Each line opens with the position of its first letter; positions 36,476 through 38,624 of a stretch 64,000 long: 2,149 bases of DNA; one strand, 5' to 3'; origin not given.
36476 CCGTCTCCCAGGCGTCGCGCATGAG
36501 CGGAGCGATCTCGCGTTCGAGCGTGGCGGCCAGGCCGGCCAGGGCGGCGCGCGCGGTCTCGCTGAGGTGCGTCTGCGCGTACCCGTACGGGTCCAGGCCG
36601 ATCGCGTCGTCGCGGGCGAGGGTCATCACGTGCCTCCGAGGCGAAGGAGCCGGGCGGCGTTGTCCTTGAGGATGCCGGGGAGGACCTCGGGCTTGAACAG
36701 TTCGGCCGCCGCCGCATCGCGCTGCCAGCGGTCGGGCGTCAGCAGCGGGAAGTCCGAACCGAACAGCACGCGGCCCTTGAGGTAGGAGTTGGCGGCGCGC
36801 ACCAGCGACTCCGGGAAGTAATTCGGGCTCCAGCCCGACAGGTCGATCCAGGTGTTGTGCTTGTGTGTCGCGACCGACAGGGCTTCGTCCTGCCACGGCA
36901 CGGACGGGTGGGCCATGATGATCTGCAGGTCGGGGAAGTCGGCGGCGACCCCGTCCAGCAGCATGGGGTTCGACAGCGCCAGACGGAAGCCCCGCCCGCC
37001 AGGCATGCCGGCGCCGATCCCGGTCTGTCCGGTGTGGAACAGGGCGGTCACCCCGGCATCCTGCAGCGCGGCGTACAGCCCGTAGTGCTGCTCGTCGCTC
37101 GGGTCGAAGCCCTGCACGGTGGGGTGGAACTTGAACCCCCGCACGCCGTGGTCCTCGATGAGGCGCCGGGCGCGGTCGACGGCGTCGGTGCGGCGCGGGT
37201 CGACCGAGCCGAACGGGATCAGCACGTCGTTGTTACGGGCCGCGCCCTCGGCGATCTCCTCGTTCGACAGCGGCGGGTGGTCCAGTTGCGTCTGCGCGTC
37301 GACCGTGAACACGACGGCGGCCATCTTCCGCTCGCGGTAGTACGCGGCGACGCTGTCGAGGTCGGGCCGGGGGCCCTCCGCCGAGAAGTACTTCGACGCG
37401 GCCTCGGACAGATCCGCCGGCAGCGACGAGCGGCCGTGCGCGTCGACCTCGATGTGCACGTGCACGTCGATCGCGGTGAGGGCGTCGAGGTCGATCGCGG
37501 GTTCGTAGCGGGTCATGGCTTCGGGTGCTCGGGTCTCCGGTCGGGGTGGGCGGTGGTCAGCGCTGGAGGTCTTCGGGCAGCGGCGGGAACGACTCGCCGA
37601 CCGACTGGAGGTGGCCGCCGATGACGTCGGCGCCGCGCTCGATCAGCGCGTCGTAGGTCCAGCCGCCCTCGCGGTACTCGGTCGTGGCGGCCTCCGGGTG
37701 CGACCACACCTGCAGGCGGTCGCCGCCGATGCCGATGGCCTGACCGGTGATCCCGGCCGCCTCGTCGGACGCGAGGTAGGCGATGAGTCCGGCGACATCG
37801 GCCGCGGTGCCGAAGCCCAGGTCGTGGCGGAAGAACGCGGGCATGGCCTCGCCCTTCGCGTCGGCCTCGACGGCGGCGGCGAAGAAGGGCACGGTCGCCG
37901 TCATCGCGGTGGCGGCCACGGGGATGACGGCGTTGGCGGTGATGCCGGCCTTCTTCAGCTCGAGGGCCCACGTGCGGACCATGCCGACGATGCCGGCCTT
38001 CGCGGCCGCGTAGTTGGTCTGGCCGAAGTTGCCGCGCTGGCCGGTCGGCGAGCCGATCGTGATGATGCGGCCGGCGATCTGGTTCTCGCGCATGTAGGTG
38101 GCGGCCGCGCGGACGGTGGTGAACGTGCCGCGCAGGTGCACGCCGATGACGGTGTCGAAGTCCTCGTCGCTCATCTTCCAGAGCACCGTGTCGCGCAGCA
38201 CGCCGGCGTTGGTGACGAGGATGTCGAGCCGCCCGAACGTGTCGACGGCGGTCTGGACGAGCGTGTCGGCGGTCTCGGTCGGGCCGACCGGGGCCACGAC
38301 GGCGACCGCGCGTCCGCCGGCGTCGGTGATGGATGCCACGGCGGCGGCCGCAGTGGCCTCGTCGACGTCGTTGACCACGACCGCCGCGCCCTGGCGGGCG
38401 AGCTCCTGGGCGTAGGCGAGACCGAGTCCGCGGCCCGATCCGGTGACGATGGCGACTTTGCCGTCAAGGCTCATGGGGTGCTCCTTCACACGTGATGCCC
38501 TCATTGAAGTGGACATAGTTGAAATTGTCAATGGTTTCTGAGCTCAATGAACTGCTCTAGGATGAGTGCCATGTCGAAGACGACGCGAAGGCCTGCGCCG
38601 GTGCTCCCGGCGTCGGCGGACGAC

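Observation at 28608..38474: phd/cou-type hydroxycinnamate beta-oxidative operon carrying an embedded NitT/TauT-type ABC importer and a coupled MFS pump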

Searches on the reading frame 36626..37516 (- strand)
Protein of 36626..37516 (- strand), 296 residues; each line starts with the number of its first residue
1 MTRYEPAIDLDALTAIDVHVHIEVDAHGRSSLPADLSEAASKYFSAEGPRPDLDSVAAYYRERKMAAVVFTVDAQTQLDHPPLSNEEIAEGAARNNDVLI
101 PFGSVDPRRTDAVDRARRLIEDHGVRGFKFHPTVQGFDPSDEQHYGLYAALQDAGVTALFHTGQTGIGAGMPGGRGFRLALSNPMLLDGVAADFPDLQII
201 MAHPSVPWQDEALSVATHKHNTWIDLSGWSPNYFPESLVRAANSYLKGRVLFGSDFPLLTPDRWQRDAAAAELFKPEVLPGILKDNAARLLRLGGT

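Call 7: search_protein_families(library=pfam, proteins=[window:36626-37516:-])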
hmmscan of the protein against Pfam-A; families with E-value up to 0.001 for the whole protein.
window:36626-37516:- (296 aa): 1 family
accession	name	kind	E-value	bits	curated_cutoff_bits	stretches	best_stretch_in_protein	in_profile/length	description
PF04909.20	Amidohydro_2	-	5.4e-49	167.9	26.4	1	16-293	1-289/289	Amidohydrolase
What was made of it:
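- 36626..37516 (-): Amidohydrolase-2 beta-ketoacyl-CoA ketohydrolase (CouO/PhdC-type). PF04909 at 168 bits (call 7).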

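Call 8: search_protein_families(library=ncbifam, proteins=[window:36626-37516:-])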
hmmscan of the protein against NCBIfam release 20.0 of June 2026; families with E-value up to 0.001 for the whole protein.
window:36626-37516:- (296 aa): 0 families

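Call 9: search_solved_structures(query=window:36626-37516:-, max_evalue=0.001)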
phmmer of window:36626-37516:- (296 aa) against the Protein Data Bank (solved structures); distinct sequences matched with E-value up to 0.001: 1.
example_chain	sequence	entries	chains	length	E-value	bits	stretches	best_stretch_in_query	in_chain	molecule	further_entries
3irs_A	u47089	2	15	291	1.7e-18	70.7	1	82-295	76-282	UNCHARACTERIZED PROTEIN BB4693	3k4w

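Call 12: find_homologous_proteins(query=window:36626-37516:-, max_evalue=1e-20)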
Query window:36626-37516:- (296 aa): 7999 proteins with E <= 1e-20 among 8000 candidates; the best 120 are listed.
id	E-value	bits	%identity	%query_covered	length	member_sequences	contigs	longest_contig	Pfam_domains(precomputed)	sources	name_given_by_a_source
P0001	4.2e-195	665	99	100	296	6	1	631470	PF04909.21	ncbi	ncbi:amidohydrolase family protein [Microbacterium sp. MC2]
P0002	2.8e-175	600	89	100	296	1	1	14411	PF04909.21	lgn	-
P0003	2.3e-173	594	89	100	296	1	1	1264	PF04909.21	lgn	-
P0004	4.3e-171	586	88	99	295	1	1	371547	PF04909.21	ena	-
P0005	6.5e-171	586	87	99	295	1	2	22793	PF04909.21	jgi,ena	-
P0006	8.6e-171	585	87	99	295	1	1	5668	PF04909.21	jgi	-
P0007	1.3e-170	585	87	99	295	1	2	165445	PF04909.21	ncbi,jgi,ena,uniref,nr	ncbi:amidohydrolase family protein [Microbacterium sp.]|uniref:amidohydrolase family protein n=1 Tax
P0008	4.7e-170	583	87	99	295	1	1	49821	PF04909.21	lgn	-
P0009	2.0e-169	581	86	99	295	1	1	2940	PF04909.21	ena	-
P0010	4.1e-169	580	86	99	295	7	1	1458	PF04909.21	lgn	-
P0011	5.9e-169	579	87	99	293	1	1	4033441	PF04909.21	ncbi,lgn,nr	ncbi:amidohydrolase family protein [Microbacter sp. GSS18]|nr:amidohydrolase family protein [Microba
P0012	1.9e-168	578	85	100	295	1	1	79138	PF04909.21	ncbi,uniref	ncbi:amidohydrolase family protein [Microbacterium sp. BWT-B31]|uniref:amidohydrolase family protein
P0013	1.8e-167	575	86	99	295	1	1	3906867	PF04909.21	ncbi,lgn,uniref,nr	ncbi:amidohydrolase family protein [Microbacterium immunditiarum]|uniref:Amidohydrolase-related doma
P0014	8.2e-167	572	87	99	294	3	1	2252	PF04909.21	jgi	jgi:uncharacterized protein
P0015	8.4e-167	572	85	99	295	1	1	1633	PF04909.21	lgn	-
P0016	9.1e-167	572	84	99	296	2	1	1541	PF04909.21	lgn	-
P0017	3.0e-166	571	86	100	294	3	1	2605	PF04909.21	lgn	-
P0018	3.2e-165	567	86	99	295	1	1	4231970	PF04909.21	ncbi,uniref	ncbi:amidohydrolase family protein [Microbacterium sp. AZCO]|uniref:amidohydrolase family protein n=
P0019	8.4e-165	566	85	99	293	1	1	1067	PF04909.21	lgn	-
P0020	1.0e-164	566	85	99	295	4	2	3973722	PF04909.21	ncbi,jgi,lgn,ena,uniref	ncbi:amidohydrolase family protein [Microbacterium sp. F51-2R]|jgi:predicted TIM-barrel fold metal-d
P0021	1.2e-164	565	85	99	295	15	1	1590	PF04909.21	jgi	jgi:predicted TIM-barrel fold metal-dependent hydrolase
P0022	1.8e-164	565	85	100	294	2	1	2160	PF04909.21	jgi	jgi:predicted TIM-barrel fold metal-dependent hydrolase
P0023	1.9e-164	565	85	99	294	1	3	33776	PF04909.21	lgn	-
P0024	1.9e-164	565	84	100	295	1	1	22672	PF04909.21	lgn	-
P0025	3.4e-164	564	85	99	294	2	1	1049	PF04909.21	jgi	jgi:uncharacterized protein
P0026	3.5e-164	564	84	100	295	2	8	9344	PF04909.21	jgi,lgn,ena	jgi:predicted TIM-barrel fold metal-dependent hydrolase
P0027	6.5e-164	563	85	99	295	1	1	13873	PF04909.21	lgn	-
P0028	9.4e-164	562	85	100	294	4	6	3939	PF04909.21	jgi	jgi:predicted TIM-barrel fold metal-dependent hydrolase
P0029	9.8e-164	562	83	100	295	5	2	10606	PF04909.21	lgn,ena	-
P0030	1.1e-163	562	84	100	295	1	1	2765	PF04909.21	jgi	jgi:predicted TIM-barrel fold metal-dependent hydrolase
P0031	1.4e-163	562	85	99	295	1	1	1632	PF04909.21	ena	-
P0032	1.5e-163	562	85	99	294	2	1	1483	PF04909.21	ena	-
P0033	2.1e-163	561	84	100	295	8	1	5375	PF04909.21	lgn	-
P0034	2.8e-163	561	84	100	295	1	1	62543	PF04909.21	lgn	-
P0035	3.2e-163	561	84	99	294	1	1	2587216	PF04909.21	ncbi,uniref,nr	ncbi:amidohydrolase family protein [Microbacterium sp. SSM24]|uniref:amidohydrolase family protein n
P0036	3.4e-163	561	84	100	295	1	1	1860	PF04909.21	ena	-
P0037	3.6e-163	560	84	99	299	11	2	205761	PF04909.21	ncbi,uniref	ncbi:amidohydrolase family protein [Microbacterium sp.]|uniref:amidohydrolase family protein n=1 Tax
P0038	4.4e-163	560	84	100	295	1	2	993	PF04909.21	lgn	-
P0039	8.4e-163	559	84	99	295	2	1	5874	PF04909.21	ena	-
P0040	1.0e-162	559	84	99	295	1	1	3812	PF04909.21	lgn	-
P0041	1.6e-162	558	84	99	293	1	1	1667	PF04909.21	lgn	-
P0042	1.9e-162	558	85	99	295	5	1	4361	PF04909.21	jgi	jgi:predicted TIM-barrel fold metal-dependent hydrolase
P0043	2.2e-162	558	85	99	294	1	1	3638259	PF04909.21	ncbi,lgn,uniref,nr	ncbi:amidohydrolase family protein [Microbacterium sp. SORGH_AS_0888]|uniref:amidohydrolase family p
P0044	2.9e-162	557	83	99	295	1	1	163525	PF04909.21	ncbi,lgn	-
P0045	3.3e-162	557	82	100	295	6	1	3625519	PF04909.21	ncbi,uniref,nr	ncbi:amidohydrolase family protein [Microbacterium terrisoli]|uniref:amidohydrolase family protein n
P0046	3.9e-162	557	84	99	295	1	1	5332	PF04909.21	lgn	-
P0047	4.3e-162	557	83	100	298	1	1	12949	PF04909.21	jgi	jgi:predicted TIM-barrel fold metal-dependent hydrolase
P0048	4.7e-162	557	84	99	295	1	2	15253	PF04909.21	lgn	-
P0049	5.2e-162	557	85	99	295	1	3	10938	PF04909.21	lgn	-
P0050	5.4e-162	557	84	100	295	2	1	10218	PF04909.21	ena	-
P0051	5.5e-162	557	82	99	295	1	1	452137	PF04909.21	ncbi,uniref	ncbi:amidohydrolase family protein [Microbacterium sp. A84]|uniref:amidohydrolase family protein n=1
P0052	5.6e-162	557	81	100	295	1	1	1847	PF04909.21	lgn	-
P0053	6.3e-162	556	84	99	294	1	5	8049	PF04909.21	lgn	-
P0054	6.8e-162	556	83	100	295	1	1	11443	PF04909.21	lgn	-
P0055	9.3e-162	556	84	100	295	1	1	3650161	PF04909.21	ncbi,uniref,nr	ncbi:amidohydrolase family protein [Microbacterium lushaniae]|uniref:Amidohydrolase n=1 Tax=Microbac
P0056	1.5e-161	555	83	100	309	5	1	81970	PF04909.21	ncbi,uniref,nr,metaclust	ncbi:4-hydroxyphenyl-beta-ketoacyl-CoA hydrolase [Microbacterium yannicii]|uniref:4-hydroxyphenyl-be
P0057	1.7e-161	555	84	99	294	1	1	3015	PF04909.21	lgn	-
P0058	2.4e-161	554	82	100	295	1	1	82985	PF04909.21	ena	-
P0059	2.8e-161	554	82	100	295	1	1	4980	PF04909.21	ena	-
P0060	3.3e-161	554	82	99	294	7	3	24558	PF04909.21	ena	-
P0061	3.6e-161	554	83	100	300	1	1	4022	PF04909.21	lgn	-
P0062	3.8e-161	554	83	100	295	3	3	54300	PF04909.21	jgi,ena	-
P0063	4.3e-161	554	83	99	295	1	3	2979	PF04909.21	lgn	-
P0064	4.4e-161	554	83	99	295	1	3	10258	PF04909.21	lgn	-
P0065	4.5e-161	554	83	100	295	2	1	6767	PF04909.21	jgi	-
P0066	4.6e-161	554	84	99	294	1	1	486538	PF04909.21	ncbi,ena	-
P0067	6.2e-161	553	83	99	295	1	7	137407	PF04909.21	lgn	-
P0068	6.2e-161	553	83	99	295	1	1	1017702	PF04909.21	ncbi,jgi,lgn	jgi:hypothetical protein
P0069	8.1e-161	553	83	100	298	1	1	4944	PF04909.21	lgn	-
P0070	8.2e-161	553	84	99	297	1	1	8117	PF04909.21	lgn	-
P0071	9.1e-161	553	82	100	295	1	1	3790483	PF04909.21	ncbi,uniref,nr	ncbi:amidohydrolase [Microbacterium protaetiae]|uniref:Amidohydrolase n=1 Tax=Microbacterium protaet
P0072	1.0e-160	552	84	99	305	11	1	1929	PF04909.21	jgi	jgi:predicted TIM-barrel fold metal-dependent hydrolase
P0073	1.3e-160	552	82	100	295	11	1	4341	PF04909.21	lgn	-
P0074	1.3e-160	552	83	99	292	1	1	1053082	PF04909.21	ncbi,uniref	ncbi:4-hydroxyphenyl-beta-ketoacyl-CoA hydrolase [Microbacterium sediminicola]|uniref:4-hydroxypheny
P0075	1.5e-160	552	83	100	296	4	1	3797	PF04909.21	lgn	-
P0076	1.8e-160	552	81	100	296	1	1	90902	PF04909.21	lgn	-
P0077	1.8e-160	552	84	100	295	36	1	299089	PF04909.21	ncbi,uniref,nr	ncbi:amidohydrolase [Microbacterium sp. NEAU-LLC]|uniref:Amidohydrolase n=1 Tax=Microbacterium helvu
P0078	2.5e-160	551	84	99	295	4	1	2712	PF04909.21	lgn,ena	-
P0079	2.6e-160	551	83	99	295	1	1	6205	PF04909.21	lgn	-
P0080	2.7e-160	551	83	99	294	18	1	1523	PF04909.21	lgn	-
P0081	3.0e-160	551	82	99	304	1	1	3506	PF04909.21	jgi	jgi:predicted TIM-barrel fold metal-dependent hydrolase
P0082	4.3e-160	550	83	99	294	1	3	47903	PF04909.21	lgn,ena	-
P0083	4.6e-160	550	82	99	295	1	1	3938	PF04909.21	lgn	-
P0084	4.6e-160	550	83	99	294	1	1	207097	PF04909.21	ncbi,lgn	ncbi:UNVERIFIED_CONTAM: amidohydrolase family protein [Microbacterium sp. SLM126]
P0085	5.4e-160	550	83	99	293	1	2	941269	PF04909.21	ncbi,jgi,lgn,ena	-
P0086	6.5e-160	550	83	99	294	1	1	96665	PF04909.21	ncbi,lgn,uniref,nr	ncbi:amidohydrolase family protein [Microbacterium sp. Root180]|uniref:amidohydrolase family protein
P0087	6.7e-160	550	84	99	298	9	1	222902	PF04909.21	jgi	jgi:predicted TIM-barrel fold metal-dependent hydrolase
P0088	6.8e-160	550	82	99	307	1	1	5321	PF04909.21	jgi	jgi:predicted TIM-barrel fold metal-dependent hydrolase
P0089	7.1e-160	550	81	99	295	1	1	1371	PF04909.21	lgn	-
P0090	7.7e-160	550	83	99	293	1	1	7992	PF04909.21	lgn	-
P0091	8.2e-160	549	82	99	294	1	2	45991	PF04909.21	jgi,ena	-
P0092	1.1e-159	549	80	100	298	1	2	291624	PF04909.21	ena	-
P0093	1.6e-159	548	82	99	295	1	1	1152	PF04909.21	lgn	-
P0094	1.6e-159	548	82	98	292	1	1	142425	PF04909.21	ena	-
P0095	1.6e-159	548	82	99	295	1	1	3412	PF04909.21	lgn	-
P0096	1.6e-159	548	83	99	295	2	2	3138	PF04909.21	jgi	jgi:predicted TIM-barrel fold metal-dependent hydrolase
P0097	1.7e-159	548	83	99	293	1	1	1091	PF04909.21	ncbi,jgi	-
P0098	1.7e-159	548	82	99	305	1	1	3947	PF04909.21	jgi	jgi:predicted TIM-barrel fold metal-dependent hydrolase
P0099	1.7e-159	548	81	99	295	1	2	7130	PF04909.21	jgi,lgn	-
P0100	2.0e-159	548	83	100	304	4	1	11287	PF04909.21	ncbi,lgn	-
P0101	2.1e-159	548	83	99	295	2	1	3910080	PF04909.21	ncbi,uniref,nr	ncbi:amidohydrolase [Microbacterium sp. 4R-513]|uniref:amidohydrolase family protein n=1 Tax=Microba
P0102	2.1e-159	548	85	99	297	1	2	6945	PF04909.21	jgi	-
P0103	3.4e-159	547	82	100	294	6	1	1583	PF04909.21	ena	-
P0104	3.4e-159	547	83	99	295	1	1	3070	PF04909.21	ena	-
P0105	3.6e-159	547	82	99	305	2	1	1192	PF04909.21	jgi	-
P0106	3.9e-159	547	81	100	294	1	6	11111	PF04909.21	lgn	-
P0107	4.6e-159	547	82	96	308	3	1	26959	PF04909.21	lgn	-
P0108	5.7e-159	547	82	99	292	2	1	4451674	PF04909.21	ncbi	ncbi:amidohydrolase family protein [Microbacterium pumilum]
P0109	6.0e-159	547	82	100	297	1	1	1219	PF04909.21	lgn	-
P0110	7.2e-159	546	82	100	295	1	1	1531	PF04909.21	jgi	jgi:uncharacterized protein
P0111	7.3e-159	546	83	98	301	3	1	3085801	PF04909.21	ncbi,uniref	ncbi:amidohydrolase family protein [Microbacterium sp. MM2322]|uniref:amidohydrolase family protein 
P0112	7.6e-159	546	83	99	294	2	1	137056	PF04909.21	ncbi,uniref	ncbi:amidohydrolase family protein [Microbacterium sp. CCNWLW134]|uniref:amidohydrolase family prote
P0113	8.4e-159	546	84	99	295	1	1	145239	PF04909.21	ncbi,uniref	ncbi:amidohydrolase family protein [Microbacterium binotii]|uniref:4-hydroxyphenyl-beta-ketoacyl-CoA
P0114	8.5e-159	546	83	99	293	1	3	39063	PF04909.21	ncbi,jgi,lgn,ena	-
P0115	8.7e-159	546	81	99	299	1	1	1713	PF04909.21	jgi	-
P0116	9.5e-159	546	82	100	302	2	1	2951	PF04909.21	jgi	jgi:predicted TIM-barrel fold metal-dependent hydrolase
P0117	1.0e-158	546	83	99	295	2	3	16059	PF04909.21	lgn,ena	-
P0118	1.1e-158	546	83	99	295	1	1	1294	PF04909.21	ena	-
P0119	1.2e-158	546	82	99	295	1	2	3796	PF04909.21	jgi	jgi:uncharacterized protein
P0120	1.3e-158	545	82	100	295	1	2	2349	PF04909.21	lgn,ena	-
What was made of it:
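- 36626..37516 (-): Some databases name Microbacterium orthologues '4-hydroxyphenyl-beta-ketoacyl-CoA hydrolase' (call 12).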

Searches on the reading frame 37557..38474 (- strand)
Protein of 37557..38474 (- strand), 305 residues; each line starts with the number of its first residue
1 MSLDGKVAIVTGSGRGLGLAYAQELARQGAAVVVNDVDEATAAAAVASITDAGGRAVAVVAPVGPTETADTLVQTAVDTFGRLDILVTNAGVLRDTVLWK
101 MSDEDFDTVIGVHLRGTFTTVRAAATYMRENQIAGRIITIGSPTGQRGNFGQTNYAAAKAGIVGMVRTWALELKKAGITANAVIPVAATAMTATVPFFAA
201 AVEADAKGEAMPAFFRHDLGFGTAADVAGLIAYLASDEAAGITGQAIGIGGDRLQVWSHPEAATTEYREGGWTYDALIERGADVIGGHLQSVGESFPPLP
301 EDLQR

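Call 7: search_protein_families(library=pfam, proteins=[window:37557-38474:-])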
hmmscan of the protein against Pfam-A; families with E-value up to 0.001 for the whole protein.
window:37557-38474:- (305 aa): 3 families
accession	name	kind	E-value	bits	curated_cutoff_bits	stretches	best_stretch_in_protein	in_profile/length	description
PF00106.31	adh_short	-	2.4e-46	158.1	26.6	1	6-193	1-188/195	short chain dehydrogenase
PF13561.12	adh_short_C2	-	2e-45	155.7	27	1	15-248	6-230/236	Enoyl-(Acyl carrier protein) reductase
PF08659.16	KR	-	2.5e-13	50.8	22.6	1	8-169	3-163/180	KR domain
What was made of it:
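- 37557..38474 (-): SDR 3-hydroxyacyl-CoA dehydrogenase (CouN/PhdB-type), first gene of the operon. adh_short at 158 bits (call 7).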

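Call 8: search_protein_families(library=ncbifam, proteins=[window:37557-38474:-])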
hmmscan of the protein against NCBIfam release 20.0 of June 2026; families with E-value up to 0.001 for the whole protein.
window:37557-38474:- (305 aa): 217 families (the best 25 are shown)
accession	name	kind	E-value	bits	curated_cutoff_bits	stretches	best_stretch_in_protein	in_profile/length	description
NF005862.0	PRK07792.1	equivalog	1.1e-65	221.9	414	1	2-277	10-280/307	3-oxoacyl-ACP reductase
NF004198.0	PRK05653.1-3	equivalog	2.9e-65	220.2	296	1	2-253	4-246/248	3-oxoacyl-ACP reductase FabG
NF005861.0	PRK07791.1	subfamily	4e-63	213.5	373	1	3-279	4-282/300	SDR family oxidoreductase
TIGR01830.1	3oxo_ACP_reduc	equivalog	2.7e-58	197.5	297.75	1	8-251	1-236/239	3-oxoacyl-[acyl-carrier-protein] reductase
NF009546.0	PRK12935.1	equivalog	5.5e-52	176.8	418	1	2-251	3-243/247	acetoacetyl-CoA reductase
NF009466.0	PRK12826.1-2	subfamily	1.4e-51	175.4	222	1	6-253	4-244/248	3-oxoacyl-ACP reductase FabG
TIGR03971.1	SDR_subfam_1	subfamily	9.4e-51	172.7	300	1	3-249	1-264/271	mycofactocin-coupled SDR family oxidoreductase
NF006110.0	PRK08261.1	equivalog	1.3e-49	169.4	410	1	2-252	211-449/454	3-oxoacyl-ACP reductase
NF005559.1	PRK07231.1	subfamily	3.6e-49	167.5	215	1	3-253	2-247/249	glucose 1-dehydrogenase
NF004197.0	PRK05653.1-1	equivalog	4.2e-49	167.4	332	1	2-251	4-244/249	3-oxoacyl-ACP reductase FabG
NF009093.0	PRK12429.1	subfamily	6.3e-49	166.6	258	1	1-250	1-253/259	3-hydroxybutyrate dehydrogenase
NF004791.0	PRK06138.1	equivalog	3.9e-46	157.4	312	1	1-251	1-247/252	SDR family oxidoreductase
NF004200.0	PRK05653.1-5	equivalog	8.8e-46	156.4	273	1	7-251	4-239/242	3-oxoacyl-ACP reductase FabG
NF004199.0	PRK05653.1-4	equivalog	2e-45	155.3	301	1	1-251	1-243/247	3-oxoacyl-ACP reductase FabG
TIGR01963.1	PHB_DH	subfamily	2.4e-45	154.8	307.05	1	6-251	2-250/255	3-hydroxybutyrate dehydrogenase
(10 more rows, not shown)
